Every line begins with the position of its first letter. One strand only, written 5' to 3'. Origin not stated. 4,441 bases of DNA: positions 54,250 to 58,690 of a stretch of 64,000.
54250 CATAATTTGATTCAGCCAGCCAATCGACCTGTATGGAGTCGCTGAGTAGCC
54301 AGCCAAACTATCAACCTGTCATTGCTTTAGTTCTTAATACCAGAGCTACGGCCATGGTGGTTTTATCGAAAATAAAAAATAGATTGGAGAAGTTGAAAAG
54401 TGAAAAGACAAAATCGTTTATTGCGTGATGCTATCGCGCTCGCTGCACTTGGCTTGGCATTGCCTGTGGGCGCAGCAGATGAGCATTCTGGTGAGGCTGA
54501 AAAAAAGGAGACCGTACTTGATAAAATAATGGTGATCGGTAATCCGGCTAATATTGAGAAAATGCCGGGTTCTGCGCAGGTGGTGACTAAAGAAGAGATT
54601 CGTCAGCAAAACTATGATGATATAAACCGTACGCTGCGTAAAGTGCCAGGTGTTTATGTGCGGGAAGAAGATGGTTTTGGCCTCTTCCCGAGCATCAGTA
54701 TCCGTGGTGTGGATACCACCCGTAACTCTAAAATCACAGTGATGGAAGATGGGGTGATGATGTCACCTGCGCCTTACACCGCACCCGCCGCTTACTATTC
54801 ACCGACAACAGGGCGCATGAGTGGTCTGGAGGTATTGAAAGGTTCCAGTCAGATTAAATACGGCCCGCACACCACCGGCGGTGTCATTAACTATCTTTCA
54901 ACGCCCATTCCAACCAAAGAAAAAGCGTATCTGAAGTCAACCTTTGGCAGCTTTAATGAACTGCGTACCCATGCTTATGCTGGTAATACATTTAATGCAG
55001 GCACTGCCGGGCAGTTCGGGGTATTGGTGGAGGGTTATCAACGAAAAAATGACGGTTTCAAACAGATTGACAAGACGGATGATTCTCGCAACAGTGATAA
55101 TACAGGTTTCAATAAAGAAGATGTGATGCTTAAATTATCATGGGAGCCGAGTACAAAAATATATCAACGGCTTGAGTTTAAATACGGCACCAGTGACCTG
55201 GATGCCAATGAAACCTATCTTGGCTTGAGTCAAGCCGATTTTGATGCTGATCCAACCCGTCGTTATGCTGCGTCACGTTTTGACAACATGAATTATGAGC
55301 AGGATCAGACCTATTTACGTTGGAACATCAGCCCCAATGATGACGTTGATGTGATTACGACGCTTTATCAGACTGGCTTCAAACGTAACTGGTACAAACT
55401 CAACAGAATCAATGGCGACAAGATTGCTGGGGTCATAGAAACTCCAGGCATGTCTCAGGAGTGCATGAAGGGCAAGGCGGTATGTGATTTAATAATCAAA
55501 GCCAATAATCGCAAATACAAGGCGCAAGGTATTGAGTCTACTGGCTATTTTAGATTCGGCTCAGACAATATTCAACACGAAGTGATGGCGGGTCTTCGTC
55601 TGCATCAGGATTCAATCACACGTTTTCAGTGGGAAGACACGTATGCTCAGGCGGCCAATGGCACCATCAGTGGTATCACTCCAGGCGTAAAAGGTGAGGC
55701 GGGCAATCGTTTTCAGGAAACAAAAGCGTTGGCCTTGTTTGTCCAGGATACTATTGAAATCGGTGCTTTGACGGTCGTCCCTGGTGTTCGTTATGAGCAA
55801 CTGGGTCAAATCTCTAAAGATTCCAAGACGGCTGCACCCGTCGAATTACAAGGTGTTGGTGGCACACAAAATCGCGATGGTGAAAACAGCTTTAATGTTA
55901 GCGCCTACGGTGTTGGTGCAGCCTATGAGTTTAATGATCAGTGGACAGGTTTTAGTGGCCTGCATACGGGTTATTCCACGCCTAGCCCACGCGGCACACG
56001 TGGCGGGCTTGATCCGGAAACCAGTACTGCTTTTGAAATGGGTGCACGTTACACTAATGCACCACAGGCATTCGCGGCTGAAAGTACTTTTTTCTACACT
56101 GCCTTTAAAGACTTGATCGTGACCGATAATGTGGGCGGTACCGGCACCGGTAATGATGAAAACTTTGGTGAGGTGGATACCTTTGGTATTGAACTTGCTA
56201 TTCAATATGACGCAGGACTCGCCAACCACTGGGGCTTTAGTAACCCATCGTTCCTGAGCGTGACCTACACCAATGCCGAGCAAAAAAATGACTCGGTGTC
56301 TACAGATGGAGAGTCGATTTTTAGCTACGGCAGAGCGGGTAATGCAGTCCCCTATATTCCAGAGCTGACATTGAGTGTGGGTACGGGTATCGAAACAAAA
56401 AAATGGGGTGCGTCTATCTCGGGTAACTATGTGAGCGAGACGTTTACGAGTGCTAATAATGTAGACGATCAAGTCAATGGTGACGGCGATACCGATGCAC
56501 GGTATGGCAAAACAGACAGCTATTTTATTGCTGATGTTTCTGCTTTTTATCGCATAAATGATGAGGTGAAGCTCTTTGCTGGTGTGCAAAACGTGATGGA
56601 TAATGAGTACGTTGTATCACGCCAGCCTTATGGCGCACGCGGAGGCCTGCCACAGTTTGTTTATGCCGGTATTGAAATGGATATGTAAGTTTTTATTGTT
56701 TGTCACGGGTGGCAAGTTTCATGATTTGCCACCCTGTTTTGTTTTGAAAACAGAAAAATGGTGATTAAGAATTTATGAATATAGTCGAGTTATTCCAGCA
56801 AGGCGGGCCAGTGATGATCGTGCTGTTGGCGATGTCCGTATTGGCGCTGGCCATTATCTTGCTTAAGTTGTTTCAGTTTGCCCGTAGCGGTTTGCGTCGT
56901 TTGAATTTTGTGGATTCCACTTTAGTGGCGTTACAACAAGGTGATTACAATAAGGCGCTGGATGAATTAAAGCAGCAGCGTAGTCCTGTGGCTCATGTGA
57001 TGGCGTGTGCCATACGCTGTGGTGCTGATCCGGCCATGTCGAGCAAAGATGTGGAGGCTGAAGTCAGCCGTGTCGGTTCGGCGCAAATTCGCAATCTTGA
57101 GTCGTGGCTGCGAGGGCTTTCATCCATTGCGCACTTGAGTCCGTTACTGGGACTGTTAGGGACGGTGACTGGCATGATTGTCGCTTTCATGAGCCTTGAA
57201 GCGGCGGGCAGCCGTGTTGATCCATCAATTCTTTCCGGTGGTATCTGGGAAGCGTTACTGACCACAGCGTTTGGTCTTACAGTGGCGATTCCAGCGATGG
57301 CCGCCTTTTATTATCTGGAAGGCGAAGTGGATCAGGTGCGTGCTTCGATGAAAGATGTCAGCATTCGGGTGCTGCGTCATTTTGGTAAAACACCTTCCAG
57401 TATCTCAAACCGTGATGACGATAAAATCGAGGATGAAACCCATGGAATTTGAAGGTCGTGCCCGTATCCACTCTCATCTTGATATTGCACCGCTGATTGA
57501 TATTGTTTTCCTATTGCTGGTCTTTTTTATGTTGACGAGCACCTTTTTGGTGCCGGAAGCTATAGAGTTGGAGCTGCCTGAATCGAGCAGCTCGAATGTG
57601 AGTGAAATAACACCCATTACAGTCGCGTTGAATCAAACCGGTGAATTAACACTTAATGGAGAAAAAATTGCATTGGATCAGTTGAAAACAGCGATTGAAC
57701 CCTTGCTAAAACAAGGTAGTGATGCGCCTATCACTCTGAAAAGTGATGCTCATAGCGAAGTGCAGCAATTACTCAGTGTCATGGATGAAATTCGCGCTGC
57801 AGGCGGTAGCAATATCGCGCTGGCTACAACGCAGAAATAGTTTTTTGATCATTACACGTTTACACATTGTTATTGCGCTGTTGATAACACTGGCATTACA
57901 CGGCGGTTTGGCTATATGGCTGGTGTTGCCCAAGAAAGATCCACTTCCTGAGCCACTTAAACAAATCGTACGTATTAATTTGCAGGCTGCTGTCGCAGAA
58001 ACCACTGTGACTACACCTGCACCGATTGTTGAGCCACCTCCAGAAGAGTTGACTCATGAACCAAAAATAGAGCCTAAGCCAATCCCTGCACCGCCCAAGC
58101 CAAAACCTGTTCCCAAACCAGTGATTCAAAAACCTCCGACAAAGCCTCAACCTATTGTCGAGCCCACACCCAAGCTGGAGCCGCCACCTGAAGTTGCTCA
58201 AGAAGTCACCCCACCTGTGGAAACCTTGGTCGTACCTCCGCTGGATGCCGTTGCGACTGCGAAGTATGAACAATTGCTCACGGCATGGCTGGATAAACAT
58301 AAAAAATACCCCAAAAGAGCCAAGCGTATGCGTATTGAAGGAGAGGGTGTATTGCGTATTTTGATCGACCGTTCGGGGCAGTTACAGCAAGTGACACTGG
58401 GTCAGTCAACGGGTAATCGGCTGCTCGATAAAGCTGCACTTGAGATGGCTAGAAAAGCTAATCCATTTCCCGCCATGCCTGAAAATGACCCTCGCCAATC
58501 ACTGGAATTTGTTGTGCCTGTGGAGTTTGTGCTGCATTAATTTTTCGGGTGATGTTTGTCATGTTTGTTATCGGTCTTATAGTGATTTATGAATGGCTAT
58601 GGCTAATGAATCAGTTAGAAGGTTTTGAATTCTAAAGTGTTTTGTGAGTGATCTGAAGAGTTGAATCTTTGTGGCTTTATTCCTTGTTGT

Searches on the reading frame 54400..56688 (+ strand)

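Call 33: search_protein_families(library=pfam, proteins=[window:54400-56688:+], max_evalue=0.001)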
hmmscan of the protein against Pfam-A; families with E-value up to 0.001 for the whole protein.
window:54400-56688:+ (762 aa): 2 families
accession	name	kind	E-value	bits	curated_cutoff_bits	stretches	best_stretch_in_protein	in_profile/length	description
PF00593.30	TonB_dep_Rec_b-barrel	-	3.6e-39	136.3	27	1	257-732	18-436/436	TonB dependent receptor-like, beta-barrel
PF07715.20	Plug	-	5.6e-18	65.9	23.9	1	53-162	3-107/107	TonB-dependent Receptor Plug Domain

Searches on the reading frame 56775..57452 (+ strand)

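Call 33: search_protein_families(library=pfam, proteins=[window:56775-57452:+], max_evalue=0.001)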
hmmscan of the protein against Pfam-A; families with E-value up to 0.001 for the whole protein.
window:56775-57452:+ (225 aa): 1 family
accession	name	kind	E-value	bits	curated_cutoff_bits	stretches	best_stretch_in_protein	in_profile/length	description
PF01618.21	MotA_ExbB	-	2.8e-26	92.2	22.9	1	74-192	8-125/127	MotA/TolQ/ExbB proton channel family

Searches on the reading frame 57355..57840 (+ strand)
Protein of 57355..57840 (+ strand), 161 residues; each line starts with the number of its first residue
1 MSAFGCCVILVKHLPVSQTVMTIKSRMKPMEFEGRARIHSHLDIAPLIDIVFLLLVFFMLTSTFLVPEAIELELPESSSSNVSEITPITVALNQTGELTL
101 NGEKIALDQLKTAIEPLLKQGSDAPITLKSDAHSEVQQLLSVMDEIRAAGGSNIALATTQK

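Call 33: search_protein_families(library=pfam, proteins=[window:57355-57840:+], max_evalue=0.001)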
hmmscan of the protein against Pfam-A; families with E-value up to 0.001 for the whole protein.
window:57355-57840:+ (161 aa): 1 family
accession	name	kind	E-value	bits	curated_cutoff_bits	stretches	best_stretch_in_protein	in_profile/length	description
PF02472.21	ExbD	-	2.9e-31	108.6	25.4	1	39-160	5-127/128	Biopolymer transport protein ExbD/TolR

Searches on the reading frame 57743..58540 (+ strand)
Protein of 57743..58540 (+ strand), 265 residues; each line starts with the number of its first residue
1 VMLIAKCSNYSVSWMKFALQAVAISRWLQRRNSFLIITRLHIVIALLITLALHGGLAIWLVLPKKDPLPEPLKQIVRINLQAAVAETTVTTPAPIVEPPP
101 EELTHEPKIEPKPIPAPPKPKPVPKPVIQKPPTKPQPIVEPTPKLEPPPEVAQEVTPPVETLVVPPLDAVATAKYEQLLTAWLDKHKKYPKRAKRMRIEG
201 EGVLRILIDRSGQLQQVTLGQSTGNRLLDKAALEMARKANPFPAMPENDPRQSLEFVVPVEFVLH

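Call 33: search_protein_families(library=pfam, proteins=[window:57743-58540:+], max_evalue=0.001)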
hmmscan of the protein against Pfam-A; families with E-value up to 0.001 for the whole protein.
window:57743-58540:+ (265 aa): 2 families
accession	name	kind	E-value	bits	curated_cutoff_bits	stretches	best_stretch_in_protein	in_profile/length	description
PF03544.19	TonB_C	-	3.6e-18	66.2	24.6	1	186-264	2-79/79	Gram-negative bacterial TonB protein C-terminal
PF13103.11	TonB_2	-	8.2e-07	29.5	22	1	200-256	26-83/85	TonB C terminal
